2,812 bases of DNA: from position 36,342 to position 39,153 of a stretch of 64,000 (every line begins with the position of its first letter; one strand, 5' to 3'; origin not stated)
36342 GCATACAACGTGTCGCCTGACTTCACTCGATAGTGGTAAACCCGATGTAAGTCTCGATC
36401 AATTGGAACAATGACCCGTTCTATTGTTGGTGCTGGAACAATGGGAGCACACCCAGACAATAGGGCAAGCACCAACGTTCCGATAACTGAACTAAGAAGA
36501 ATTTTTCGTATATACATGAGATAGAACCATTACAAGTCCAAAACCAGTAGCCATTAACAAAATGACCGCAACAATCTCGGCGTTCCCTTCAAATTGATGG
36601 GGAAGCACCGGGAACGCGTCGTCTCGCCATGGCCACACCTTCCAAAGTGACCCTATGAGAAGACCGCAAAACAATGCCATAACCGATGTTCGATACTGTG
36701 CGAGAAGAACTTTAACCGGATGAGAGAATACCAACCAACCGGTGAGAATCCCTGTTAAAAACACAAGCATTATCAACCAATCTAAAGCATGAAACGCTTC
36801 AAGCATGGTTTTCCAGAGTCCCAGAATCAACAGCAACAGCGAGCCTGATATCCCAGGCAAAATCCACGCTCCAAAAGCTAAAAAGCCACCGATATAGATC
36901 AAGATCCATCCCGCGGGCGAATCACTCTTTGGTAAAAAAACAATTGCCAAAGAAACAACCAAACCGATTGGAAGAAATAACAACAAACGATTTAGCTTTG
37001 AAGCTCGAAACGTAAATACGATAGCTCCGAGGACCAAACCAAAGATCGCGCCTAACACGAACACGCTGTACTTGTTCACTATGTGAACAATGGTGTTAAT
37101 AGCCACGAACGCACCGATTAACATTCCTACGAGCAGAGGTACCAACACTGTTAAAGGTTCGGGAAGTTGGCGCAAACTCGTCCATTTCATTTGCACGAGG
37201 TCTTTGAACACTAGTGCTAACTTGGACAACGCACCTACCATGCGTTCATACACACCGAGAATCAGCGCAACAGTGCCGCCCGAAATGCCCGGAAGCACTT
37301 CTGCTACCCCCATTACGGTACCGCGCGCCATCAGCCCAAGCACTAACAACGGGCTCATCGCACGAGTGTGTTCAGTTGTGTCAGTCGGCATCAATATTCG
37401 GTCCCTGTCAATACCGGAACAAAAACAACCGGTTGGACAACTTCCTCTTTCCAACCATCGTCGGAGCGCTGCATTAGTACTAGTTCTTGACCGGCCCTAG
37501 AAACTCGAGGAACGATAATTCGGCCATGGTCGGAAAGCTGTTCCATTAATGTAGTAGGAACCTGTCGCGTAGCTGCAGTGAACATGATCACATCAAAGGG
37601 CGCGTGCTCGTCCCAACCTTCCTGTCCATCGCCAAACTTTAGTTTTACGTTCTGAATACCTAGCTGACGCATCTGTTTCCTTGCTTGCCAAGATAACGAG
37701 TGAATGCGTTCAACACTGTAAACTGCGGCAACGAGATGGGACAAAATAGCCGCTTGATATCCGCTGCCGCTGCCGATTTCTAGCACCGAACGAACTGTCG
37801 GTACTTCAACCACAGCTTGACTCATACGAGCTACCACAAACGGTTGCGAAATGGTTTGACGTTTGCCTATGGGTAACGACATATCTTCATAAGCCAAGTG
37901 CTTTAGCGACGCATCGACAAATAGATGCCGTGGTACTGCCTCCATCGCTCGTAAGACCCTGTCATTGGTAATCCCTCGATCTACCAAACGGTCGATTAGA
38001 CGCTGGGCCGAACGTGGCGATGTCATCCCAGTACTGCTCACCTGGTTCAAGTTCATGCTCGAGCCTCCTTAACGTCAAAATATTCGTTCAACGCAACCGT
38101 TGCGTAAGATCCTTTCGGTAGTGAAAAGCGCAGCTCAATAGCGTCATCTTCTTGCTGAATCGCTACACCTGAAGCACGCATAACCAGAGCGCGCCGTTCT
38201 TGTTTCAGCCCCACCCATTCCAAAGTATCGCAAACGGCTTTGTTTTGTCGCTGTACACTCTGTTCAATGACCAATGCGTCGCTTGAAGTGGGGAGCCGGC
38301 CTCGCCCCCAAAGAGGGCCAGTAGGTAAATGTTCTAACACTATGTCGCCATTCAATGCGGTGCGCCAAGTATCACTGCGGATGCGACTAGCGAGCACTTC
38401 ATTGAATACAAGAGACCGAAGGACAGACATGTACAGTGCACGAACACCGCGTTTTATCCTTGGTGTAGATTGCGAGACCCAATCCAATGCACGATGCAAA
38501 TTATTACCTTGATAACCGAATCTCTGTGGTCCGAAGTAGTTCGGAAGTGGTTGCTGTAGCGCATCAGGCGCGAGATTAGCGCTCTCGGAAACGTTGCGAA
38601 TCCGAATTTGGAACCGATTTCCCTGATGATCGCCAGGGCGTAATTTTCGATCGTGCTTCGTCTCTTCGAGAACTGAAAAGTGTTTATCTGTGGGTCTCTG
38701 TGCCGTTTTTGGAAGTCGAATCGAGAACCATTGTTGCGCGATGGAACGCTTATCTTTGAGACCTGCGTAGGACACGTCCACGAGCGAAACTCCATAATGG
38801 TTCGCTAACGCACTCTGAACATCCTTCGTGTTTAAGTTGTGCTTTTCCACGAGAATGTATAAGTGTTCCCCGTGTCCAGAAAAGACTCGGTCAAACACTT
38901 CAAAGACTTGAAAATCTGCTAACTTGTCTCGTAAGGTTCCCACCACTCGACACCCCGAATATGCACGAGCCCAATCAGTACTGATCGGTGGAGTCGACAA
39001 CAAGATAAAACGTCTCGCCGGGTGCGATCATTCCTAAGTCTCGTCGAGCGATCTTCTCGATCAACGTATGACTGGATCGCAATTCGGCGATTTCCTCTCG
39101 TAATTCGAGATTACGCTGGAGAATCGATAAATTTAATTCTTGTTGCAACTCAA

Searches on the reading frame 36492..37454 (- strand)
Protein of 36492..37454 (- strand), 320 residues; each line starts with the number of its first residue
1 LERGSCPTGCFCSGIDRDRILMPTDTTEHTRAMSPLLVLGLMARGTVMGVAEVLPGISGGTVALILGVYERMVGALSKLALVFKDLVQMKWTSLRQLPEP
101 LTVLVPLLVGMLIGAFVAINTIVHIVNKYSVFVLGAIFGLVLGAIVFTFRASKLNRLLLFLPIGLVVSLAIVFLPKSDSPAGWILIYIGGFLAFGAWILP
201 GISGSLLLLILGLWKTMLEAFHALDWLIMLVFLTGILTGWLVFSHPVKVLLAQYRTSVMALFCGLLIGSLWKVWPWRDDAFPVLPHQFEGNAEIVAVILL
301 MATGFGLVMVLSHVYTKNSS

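Call 51: search_protein_families(library=pfam, proteins=[window:36492-37454:-], max_evalue=0.001)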
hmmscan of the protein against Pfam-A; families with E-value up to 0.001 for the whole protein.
window:36492-37454:- (320 aa): 1 family
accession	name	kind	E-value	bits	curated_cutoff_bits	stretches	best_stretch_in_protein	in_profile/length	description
PF04018.18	VCA0040-like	-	6.9e-53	180.2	26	1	48-278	1-233/246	Undecaprenyl phosphate translocase-like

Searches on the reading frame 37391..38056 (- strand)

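Call 53: search_protein_families(library=pfam, proteins=[window:37391-38056:-], max_evalue=0.00001)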
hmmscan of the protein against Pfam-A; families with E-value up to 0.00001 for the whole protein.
window:37391-38056:- (221 aa): 1 family
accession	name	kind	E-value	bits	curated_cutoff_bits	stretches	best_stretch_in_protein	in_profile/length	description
PF01135.25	PCMT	-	5e-60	203.3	20.3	1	17-217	3-207/210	Protein-L-isoaspartate(D-aspartate) O-methyltransferase (PCMT)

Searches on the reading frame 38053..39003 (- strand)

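Call 53: search_protein_families(library=pfam, proteins=[window:38053-39003:-], max_evalue=0.00001)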
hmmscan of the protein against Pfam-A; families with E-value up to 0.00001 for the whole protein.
window:38053-39003:- (316 aa): 1 family
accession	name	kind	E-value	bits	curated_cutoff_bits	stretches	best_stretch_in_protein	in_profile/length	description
PF01142.23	TruD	-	1.7e-52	179.1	27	2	19-170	13-178/412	tRNA pseudouridine synthase D (TruD)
